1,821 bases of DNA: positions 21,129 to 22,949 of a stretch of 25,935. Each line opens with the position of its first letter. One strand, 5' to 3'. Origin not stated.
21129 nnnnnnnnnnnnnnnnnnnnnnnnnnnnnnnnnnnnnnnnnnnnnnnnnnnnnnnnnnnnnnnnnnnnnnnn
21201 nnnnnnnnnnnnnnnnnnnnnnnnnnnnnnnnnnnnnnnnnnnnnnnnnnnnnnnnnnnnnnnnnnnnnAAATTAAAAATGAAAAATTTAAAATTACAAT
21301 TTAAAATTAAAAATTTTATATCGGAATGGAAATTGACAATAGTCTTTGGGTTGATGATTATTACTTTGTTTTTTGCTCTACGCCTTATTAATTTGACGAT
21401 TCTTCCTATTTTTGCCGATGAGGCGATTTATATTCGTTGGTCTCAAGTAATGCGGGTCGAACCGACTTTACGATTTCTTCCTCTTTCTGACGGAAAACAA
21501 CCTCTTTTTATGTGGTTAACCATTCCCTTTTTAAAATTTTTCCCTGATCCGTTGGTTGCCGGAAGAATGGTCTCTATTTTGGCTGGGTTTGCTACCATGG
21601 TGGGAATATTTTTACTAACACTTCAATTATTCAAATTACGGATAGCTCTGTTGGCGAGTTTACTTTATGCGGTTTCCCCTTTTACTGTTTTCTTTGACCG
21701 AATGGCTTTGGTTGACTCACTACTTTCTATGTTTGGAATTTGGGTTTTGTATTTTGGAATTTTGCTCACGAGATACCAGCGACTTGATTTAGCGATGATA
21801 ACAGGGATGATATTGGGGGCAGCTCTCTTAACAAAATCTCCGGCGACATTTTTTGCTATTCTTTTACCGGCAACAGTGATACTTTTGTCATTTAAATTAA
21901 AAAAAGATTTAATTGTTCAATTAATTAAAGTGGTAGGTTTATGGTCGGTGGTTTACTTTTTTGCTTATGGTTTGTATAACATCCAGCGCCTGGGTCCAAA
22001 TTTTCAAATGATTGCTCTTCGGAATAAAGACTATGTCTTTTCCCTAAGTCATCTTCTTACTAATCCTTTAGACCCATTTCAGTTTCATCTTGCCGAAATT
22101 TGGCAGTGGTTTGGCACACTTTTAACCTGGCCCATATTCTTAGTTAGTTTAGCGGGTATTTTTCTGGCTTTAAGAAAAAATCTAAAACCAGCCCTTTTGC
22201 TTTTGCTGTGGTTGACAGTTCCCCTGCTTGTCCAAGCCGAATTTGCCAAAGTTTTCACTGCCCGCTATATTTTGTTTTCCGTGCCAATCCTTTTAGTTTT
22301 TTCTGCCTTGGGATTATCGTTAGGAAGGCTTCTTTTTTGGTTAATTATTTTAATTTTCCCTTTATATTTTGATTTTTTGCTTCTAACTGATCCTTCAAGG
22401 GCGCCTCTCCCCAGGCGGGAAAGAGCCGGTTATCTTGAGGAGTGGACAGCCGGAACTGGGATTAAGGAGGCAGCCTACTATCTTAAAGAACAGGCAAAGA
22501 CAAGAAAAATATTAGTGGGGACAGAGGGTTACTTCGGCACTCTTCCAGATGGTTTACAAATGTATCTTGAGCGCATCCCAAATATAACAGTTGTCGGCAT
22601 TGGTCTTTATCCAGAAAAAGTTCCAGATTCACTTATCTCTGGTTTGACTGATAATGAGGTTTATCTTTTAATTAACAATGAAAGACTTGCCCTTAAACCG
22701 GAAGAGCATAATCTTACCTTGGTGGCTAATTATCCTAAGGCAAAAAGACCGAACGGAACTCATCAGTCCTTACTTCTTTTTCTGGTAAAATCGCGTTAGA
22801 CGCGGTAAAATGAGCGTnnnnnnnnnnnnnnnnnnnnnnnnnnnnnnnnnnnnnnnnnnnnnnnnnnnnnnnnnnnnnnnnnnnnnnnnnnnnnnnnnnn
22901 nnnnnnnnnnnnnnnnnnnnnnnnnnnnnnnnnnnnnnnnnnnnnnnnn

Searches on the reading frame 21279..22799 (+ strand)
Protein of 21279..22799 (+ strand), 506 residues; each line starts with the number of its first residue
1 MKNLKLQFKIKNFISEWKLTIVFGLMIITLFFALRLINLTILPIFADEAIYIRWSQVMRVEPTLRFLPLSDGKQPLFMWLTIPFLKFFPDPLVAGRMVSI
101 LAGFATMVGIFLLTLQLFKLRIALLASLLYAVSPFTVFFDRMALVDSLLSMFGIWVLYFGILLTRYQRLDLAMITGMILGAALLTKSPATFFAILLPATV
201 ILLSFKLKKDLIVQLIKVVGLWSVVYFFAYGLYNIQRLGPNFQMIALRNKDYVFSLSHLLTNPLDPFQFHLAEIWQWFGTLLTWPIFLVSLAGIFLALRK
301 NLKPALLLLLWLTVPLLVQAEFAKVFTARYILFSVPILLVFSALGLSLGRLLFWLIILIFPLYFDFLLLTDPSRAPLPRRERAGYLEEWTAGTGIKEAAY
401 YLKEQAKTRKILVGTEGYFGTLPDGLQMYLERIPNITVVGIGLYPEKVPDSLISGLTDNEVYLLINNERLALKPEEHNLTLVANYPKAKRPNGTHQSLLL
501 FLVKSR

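Call 5: search_protein_families(library=pfam, proteins=[window:21279-22799:+], max_evalue=0.01)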
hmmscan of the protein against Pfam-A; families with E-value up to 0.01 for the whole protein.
window:21279-22799:+ (506 aa): 1 family
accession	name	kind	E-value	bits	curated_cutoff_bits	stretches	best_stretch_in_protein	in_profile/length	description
PF13231.12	PMT_2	-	4.7e-13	50.1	26.1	1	75-221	4-147/160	Dolichyl-phosphate-mannose-protein mannosyltransferase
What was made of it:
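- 21279..22799 (+): GTC3: PMT_2-type GT-C with an FADEAIY loop after TM1. PF13231 at 50.1 bits (call 5).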

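Call 6: search_protein_families(library=ncbifam, proteins=[window:21279-22799:+], max_evalue=0.01)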
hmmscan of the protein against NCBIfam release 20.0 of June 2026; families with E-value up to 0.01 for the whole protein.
window:21279-22799:+ (506 aa): 1 family
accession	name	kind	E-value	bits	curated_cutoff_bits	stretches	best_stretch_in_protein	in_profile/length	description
TIGR03663.1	TIGR03663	subfamily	7.8e-08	31.7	126.25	1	24-205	4-183/435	flippase activity-associated protein Agl23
